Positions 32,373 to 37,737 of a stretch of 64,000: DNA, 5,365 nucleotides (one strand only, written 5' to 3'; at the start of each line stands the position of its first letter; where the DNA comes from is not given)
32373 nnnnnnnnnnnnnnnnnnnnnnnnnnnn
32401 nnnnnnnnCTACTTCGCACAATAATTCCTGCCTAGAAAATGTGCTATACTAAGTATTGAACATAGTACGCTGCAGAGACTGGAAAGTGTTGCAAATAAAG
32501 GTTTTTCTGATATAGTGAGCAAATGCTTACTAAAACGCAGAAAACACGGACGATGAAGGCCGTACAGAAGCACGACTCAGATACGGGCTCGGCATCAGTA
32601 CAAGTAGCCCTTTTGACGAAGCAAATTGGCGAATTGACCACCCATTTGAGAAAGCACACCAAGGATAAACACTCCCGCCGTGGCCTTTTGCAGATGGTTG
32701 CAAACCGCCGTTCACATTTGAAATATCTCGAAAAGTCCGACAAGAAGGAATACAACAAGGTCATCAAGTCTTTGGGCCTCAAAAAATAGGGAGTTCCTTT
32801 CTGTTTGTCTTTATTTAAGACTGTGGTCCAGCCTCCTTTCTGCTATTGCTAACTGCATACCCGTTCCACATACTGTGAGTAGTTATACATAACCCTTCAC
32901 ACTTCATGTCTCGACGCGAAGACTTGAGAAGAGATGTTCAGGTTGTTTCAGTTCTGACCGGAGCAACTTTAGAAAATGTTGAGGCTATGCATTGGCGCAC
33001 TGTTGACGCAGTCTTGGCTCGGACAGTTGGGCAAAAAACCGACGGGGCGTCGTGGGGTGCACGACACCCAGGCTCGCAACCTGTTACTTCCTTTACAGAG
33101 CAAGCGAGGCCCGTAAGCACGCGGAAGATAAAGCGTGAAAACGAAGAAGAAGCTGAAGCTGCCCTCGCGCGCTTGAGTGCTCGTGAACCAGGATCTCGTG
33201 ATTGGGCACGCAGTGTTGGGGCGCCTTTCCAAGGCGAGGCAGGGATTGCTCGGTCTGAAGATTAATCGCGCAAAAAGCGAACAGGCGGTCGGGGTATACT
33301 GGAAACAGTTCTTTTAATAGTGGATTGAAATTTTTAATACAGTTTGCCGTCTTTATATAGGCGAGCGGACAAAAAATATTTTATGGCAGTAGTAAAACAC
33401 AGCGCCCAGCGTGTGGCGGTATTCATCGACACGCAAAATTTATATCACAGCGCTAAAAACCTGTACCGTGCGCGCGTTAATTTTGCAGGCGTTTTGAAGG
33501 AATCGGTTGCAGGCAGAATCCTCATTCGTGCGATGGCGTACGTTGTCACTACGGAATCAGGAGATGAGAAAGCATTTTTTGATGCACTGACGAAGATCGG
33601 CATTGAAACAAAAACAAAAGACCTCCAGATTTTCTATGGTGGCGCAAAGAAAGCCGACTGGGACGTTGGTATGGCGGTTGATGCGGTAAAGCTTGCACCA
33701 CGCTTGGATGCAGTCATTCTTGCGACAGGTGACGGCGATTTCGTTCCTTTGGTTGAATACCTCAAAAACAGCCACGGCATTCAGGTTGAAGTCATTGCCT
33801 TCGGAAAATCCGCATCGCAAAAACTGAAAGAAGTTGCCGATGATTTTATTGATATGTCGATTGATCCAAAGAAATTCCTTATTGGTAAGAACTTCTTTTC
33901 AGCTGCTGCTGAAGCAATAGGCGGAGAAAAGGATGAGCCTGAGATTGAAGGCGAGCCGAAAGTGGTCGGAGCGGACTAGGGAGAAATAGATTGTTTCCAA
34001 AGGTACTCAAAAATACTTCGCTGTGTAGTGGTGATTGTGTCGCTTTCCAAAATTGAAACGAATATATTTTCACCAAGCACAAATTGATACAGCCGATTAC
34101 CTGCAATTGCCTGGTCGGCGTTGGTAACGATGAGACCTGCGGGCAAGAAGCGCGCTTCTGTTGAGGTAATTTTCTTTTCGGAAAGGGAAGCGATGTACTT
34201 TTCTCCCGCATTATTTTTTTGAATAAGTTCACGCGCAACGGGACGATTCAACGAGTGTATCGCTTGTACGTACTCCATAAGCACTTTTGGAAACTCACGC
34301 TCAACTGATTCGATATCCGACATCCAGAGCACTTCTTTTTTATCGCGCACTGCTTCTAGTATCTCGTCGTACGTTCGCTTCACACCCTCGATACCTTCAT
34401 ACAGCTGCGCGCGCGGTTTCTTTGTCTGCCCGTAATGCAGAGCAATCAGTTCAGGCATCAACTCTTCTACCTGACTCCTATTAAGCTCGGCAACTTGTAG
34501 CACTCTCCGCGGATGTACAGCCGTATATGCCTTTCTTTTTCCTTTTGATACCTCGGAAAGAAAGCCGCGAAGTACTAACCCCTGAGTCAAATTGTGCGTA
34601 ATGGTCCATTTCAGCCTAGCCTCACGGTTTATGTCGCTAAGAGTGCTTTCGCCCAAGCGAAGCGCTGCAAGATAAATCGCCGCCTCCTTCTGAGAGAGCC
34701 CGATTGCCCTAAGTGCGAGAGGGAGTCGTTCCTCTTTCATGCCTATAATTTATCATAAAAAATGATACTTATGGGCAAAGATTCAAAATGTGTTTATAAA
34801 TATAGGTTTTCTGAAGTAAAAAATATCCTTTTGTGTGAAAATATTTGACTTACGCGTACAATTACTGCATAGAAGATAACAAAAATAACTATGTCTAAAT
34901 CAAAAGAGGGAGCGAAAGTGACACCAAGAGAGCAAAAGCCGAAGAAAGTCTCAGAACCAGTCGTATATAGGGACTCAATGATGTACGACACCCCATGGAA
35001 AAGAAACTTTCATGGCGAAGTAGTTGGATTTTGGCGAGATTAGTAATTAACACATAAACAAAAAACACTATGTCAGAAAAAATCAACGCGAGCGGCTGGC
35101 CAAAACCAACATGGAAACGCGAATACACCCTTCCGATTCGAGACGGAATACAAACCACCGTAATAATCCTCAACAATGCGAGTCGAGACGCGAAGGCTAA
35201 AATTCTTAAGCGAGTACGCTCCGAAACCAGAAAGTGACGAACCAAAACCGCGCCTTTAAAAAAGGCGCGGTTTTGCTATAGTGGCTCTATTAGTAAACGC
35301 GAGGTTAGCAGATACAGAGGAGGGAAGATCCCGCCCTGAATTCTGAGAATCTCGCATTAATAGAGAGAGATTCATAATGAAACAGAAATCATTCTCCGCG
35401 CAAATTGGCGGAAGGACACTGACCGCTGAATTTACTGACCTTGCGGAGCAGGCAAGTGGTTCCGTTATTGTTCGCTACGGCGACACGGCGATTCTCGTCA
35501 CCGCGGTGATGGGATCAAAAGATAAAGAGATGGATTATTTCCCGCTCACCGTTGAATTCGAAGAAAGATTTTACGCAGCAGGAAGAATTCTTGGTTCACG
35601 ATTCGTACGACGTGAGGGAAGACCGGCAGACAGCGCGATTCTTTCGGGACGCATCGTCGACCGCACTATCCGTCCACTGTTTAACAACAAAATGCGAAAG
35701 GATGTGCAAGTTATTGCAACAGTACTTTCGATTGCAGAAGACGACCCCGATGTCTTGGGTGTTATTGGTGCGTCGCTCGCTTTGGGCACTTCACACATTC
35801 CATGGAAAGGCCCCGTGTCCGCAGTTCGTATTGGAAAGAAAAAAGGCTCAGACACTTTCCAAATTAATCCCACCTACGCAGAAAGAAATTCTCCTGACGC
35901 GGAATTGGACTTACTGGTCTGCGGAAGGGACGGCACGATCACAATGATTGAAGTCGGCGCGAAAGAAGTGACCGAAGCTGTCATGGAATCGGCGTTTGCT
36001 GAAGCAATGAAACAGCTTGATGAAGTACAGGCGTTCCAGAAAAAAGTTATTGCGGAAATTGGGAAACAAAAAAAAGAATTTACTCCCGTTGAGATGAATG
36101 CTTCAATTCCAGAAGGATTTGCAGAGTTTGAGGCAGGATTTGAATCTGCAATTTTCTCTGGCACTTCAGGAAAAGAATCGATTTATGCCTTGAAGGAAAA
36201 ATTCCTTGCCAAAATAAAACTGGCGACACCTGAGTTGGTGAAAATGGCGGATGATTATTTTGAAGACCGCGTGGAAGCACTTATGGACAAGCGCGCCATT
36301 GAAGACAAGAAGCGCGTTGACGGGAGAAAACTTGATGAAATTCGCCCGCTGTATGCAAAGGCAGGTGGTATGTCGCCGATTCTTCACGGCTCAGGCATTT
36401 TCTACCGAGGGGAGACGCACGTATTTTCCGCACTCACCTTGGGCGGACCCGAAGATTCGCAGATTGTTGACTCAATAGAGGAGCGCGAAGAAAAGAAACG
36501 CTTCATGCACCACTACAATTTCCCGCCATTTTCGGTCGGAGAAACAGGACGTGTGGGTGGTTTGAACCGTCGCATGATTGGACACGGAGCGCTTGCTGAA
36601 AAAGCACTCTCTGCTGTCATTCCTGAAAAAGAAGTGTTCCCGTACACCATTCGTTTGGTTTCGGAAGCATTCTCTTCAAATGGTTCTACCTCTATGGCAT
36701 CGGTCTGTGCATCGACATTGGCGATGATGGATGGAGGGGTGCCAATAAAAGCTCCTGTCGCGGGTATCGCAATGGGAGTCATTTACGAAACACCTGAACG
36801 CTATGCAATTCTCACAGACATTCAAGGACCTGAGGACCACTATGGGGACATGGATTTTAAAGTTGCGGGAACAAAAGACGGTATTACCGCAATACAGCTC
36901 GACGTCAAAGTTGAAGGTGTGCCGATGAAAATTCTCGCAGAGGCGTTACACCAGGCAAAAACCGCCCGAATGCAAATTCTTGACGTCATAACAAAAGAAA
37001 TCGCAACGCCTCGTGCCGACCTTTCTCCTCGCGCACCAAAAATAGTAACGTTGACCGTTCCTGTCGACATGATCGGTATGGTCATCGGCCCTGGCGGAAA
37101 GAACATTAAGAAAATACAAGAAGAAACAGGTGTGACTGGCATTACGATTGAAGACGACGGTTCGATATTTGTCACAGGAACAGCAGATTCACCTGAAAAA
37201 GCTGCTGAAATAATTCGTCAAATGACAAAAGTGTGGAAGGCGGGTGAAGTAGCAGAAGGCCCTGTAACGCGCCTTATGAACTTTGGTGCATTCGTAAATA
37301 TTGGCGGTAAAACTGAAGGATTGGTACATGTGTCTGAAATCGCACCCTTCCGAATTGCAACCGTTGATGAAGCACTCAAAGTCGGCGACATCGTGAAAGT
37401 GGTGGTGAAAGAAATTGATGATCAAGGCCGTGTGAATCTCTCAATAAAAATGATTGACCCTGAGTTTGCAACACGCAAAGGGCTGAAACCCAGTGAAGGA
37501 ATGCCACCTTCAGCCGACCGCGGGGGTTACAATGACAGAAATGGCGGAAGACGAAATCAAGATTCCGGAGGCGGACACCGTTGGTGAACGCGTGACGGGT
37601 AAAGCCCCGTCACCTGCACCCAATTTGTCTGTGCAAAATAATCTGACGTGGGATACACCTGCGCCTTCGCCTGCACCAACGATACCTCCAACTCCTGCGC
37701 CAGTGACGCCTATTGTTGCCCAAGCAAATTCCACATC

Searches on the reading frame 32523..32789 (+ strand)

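Call 8: search_protein_families(library=ncbifam, proteins=[window:32523-32789:+])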
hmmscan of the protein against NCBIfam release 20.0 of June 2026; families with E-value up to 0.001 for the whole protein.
window:32523-32789:+ (88 aa): 2 families
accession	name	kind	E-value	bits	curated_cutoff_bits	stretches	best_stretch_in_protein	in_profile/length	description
TIGR00952.1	S15_bact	equivalog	5.1e-31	106.8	63.65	1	4-88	2-86/86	30S ribosomal protein S15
NF006331.0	PRK08561.1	equivalog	0.0003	20.5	154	1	30-74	90-134/152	30S ribosomal protein S15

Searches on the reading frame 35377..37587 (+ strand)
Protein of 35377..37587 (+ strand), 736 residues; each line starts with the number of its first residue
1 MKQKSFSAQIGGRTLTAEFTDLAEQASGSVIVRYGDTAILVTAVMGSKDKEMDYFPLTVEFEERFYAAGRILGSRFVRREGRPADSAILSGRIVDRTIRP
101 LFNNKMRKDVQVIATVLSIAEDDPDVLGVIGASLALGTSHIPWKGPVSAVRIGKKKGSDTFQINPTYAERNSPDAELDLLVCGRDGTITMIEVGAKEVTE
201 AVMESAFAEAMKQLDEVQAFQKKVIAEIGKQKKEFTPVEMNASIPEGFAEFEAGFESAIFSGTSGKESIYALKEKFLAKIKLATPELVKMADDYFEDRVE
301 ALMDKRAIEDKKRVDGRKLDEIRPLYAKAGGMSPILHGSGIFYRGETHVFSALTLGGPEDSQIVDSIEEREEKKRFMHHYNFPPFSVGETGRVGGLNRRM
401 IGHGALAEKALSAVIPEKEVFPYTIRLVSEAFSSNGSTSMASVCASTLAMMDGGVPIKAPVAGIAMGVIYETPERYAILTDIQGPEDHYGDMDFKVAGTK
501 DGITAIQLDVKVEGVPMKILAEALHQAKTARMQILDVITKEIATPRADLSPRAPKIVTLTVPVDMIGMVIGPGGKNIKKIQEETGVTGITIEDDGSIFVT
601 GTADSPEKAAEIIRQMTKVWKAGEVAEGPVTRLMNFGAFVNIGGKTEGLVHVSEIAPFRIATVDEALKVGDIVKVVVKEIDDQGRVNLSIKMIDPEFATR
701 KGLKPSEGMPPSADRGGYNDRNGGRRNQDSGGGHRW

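Call 8: search_protein_families(library=ncbifam, proteins=[window:35377-37587:+])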
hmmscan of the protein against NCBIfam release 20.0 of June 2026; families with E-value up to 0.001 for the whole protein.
window:35377-37587:+ (736 aa): 31 families (the best 25 are shown)
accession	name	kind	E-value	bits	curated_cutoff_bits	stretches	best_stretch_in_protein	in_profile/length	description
NF008805.1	PRK11824.1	equivalog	7.7e-242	804.5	471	1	7-691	3-681/683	polyribonucleotide nucleotidyltransferase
TIGR03591.1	polynuc_phos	equivalog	6.1e-239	795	525.05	1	9-692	1-688/689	polyribonucleotide nucleotidyltransferase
TIGR02696.1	pppGpp_PNP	exception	6.6e-175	583.5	1106.75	1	9-688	13-718/720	guanosine pentaphosphate synthetase I/polyribonucleotide nucleotidyltransferase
TIGR02065.1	ECX1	equivalog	7.5e-30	104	318.7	2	307-530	3-214/230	exosome complex exonuclease Rrp41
NF005208.0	PRK06676.1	equivalog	1.1e-21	77.3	368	1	613-695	184-266/391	30S ribosomal protein S1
NF000907.0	PRK00087.1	equivalog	3.9e-19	68.3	624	1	614-695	470-551/671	bifunctional 4-hydroxy-3-methylbut-2-enyl diphosphate reductase/30S ribosomal protein S1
NF004473.0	PRK05807.1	equivalog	3.2e-17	63.2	178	1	620-695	3-77/136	S1 domain-containing RNA-binding protein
NF006363.0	PRK08582.1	equivalog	3.2e-17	63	171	1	623-695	6-78/140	S1 domain-containing RNA-binding protein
NF005973.0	PRK08059.1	equivalog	5.3e-17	62.1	148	1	617-700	2-86/123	S1 domain-containing post-transcriptional regulator GSP13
NF040579.1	S1_dom_CvfD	subfamily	3.1e-16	59.6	117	1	621-696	2-78/113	CvfD/Ygs/GSP13 family RNA-binding post-transcriptional regulator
NF010379.0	PRK13806.1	equivalog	7.4e-16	57.8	648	1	618-691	198-363/491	30S ribosomal protein S1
NF004952.0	PRK06299.1-2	equivalog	1.9e-14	52.9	524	1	616-694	212-290/580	30S ribosomal protein S1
NF005911.0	PRK07899.1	equivalog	8.7e-14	51.1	691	1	614-712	285-386/486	30S ribosomal protein S1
TIGR00717.1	rpsA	equivalog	1.1e-12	47.3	577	1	616-693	266-345/516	30S ribosomal protein S1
NF005639.0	PRK07400.1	equivalog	1.8e-12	46.8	460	1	610-696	185-270/318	30S ribosomal protein S1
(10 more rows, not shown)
